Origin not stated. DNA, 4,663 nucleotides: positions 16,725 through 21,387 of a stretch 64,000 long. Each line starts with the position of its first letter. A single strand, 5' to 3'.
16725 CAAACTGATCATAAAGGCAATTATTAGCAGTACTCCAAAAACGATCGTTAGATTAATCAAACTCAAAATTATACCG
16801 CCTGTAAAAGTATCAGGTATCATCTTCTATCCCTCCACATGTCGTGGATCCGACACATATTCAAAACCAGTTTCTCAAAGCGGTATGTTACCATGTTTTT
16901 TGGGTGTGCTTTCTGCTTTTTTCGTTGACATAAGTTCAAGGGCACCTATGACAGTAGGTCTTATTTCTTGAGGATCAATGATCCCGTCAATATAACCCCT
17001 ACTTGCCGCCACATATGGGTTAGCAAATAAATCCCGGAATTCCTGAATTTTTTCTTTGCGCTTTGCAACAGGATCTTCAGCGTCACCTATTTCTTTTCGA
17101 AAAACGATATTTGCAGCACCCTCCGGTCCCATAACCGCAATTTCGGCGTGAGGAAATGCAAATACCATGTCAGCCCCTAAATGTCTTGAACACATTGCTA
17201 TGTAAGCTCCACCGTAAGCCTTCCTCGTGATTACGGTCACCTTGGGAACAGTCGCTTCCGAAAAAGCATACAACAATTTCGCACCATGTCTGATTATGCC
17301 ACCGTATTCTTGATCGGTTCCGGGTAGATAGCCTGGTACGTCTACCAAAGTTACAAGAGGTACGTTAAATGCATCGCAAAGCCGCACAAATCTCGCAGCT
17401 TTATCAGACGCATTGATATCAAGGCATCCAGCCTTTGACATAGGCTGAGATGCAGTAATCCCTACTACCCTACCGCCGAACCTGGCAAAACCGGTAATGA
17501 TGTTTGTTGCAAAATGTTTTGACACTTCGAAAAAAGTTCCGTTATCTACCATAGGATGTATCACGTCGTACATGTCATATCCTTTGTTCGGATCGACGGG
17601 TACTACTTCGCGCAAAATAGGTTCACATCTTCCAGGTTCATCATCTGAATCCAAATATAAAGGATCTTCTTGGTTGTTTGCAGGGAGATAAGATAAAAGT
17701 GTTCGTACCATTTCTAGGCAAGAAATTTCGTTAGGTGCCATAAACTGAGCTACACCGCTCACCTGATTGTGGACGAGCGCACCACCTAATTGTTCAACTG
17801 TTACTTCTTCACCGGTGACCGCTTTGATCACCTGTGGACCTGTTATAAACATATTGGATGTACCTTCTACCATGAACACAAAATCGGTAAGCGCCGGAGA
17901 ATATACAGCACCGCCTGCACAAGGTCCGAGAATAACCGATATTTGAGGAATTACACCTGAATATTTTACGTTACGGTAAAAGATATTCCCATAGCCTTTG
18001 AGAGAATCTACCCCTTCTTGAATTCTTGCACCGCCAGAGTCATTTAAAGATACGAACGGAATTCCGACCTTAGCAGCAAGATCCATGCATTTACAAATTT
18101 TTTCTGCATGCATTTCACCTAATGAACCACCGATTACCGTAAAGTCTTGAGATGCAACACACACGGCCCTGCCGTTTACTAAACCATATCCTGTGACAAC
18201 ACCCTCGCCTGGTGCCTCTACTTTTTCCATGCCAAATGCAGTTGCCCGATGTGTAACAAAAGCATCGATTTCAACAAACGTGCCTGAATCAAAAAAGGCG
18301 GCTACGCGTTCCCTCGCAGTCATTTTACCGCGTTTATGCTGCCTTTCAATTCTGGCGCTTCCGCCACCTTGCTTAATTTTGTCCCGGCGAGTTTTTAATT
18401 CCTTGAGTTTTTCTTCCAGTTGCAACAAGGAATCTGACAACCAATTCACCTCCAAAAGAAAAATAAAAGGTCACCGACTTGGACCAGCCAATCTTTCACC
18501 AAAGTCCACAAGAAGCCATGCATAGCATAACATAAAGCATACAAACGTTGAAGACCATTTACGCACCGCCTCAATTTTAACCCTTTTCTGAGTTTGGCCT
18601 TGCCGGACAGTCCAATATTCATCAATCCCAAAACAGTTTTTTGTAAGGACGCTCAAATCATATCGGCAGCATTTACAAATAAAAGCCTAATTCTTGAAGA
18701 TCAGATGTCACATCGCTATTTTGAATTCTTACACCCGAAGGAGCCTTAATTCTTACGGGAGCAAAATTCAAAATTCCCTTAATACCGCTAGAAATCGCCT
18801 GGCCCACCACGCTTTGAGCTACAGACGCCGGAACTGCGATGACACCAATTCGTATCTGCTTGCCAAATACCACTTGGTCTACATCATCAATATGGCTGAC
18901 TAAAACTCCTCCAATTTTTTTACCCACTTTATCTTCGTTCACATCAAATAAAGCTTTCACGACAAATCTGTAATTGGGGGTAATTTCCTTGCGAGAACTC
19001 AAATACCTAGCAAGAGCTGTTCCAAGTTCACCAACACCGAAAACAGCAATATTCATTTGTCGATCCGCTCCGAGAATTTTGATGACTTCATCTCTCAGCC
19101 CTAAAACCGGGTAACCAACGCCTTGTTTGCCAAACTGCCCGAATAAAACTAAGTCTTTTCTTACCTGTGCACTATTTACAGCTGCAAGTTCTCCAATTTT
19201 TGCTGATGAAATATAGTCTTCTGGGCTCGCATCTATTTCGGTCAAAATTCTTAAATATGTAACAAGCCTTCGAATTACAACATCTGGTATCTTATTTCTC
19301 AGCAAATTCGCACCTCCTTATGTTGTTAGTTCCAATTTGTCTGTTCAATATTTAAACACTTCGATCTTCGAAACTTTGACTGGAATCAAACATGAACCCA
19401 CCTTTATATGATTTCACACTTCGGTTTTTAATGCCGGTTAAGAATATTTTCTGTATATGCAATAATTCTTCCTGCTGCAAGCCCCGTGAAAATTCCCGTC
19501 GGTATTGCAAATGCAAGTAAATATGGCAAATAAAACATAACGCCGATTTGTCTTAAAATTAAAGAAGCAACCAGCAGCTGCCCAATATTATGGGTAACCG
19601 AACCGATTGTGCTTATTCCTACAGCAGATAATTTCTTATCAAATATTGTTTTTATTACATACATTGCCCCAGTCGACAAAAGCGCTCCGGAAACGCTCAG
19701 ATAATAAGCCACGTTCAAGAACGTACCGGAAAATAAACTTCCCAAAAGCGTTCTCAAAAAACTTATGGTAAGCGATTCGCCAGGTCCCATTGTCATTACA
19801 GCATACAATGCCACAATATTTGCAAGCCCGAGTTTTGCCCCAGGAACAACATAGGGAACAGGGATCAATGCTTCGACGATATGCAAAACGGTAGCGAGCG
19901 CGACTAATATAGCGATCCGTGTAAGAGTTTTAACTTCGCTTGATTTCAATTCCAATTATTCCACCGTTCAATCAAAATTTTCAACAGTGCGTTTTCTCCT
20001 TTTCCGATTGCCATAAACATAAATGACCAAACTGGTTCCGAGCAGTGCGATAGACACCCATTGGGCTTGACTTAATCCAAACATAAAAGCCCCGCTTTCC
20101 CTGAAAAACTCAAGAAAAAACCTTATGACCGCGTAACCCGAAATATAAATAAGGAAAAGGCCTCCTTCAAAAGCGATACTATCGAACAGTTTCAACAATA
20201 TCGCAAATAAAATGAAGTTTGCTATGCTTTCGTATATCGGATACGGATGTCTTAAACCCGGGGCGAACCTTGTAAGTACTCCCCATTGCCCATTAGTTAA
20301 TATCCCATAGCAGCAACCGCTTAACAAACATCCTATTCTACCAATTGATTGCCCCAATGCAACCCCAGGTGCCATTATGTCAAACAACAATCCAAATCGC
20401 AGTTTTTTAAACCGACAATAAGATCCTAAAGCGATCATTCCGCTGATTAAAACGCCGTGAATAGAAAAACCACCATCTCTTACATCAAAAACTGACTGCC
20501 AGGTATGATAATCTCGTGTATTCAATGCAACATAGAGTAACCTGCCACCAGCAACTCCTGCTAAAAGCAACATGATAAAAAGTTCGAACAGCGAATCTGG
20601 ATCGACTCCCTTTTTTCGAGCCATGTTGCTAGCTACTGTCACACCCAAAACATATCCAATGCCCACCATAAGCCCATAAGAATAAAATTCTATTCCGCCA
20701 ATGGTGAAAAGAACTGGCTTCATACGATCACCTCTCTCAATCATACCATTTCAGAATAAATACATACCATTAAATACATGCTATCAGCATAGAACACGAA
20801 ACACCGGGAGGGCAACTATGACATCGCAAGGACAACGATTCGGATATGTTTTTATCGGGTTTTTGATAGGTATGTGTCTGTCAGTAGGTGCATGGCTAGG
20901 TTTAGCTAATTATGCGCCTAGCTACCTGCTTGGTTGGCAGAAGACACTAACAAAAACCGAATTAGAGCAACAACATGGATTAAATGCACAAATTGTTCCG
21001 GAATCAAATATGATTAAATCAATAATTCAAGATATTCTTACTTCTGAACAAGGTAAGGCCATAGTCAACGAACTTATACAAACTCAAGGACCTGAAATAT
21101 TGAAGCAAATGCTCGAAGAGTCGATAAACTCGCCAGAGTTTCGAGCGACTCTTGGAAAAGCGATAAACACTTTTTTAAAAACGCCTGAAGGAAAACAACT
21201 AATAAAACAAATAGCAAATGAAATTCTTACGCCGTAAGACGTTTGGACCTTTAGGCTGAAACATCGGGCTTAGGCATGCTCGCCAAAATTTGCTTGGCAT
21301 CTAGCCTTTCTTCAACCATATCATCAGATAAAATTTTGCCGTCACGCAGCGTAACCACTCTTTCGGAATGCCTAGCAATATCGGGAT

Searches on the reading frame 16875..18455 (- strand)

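Call 32: search_protein_families(library=pfam, proteins=[window:16875-18455:-], max_evalue=0.001)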
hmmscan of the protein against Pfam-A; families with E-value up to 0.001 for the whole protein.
window:16875-18455:- (526 aa): 3 families
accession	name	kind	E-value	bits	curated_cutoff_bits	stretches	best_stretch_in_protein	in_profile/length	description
PF01039.27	Carboxyl_trans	-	2.8e-197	656.7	22.3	1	38-524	1-493/493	Carboxyl transferase domain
PF03255.19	ACCA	-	1.1e-15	58.1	23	1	341-455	124-234/310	Acetyl co-enzyme A carboxylase carboxyltransferase-like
PF06833.16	MdcE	-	1.7e-05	25.1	32.7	1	364-451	27-114/196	Malonate decarboxylase gamma subunit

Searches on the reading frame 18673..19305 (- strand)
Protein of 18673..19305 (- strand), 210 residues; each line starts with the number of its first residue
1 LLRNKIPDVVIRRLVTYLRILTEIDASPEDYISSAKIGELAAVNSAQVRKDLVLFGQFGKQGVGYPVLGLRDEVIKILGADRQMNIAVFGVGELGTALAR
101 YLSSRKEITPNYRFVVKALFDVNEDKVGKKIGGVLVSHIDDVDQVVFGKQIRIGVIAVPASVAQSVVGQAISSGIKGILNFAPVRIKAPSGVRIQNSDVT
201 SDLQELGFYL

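Call 32: search_protein_families(library=pfam, proteins=[window:18673-19305:-], max_evalue=0.001)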
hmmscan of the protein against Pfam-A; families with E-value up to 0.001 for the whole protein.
window:18673-19305:- (210 aa): 2 families
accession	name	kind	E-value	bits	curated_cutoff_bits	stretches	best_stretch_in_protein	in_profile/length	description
PF02629.25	CoA_binding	-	1e-18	68.3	22.3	1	82-184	2-97/97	CoA binding domain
PF06971.19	Put_DNA-bind_N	-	4.8e-16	59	27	1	5-52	1-48/49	Putative DNA-binding protein N-terminus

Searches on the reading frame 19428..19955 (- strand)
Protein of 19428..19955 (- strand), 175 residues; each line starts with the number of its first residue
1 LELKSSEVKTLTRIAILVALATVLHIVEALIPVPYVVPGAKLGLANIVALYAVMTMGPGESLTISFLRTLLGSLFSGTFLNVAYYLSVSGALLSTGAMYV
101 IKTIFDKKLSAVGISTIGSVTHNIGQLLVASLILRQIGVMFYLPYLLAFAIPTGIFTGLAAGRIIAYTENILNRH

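Call 32: search_protein_families(library=pfam, proteins=[window:19428-19955:-], max_evalue=0.001)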
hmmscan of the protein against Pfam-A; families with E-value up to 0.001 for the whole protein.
window:19428-19955:- (175 aa): 2 families
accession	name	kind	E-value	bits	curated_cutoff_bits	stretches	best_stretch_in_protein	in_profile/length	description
PF07456.16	Hpre_diP_synt_I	-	1.7e-46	158.3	30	1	17-162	1-145/147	Heptaprenyl diphosphate synthase component I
PF12822.12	ECF_trnsprt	-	1.6e-06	28.7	30.7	1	9-157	1-161/169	ECF transporter, substrate-specific component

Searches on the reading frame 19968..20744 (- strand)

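Call 3: search_protein_families(library=pfam, proteins=[window:19968-20744:-], max_evalue=0.1)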
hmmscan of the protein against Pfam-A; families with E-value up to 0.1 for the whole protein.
window:19968-20744:- (258 aa): 2 families
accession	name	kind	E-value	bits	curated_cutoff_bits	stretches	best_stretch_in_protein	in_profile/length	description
PF01790.23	LGT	-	2.4e-55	187.9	24.9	1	10-244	1-240/240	Prolipoprotein diacylglyceryl transferase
PF02535.28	Zip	-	0.069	12.8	35.1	0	23-75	240-288/323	ZIP Zinc transporter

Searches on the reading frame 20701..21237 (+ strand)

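Call 3: search_protein_families(library=pfam, proteins=[window:20701-21237:+], max_evalue=0.1)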
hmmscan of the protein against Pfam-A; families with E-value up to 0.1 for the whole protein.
window:20701-21237:+ (178 aa): 2 families
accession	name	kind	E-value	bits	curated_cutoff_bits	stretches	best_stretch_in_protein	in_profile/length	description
PF17898.6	GerD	-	0.00054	20.4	29.5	0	131-171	70-109/114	Spore germination GerD central core domain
PF07176.17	DUF1400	-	0.025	15.3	23.4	0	127-176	42-85/127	Alpha/beta hydrolase of unknown function (DUF1400)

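Call 71: search_protein_families(library=padloc, proteins=[window:20701-21237:+], max_evalue=0.01)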
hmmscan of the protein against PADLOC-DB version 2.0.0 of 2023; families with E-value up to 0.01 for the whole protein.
window:20701-21237:+ (178 aa): 0 families
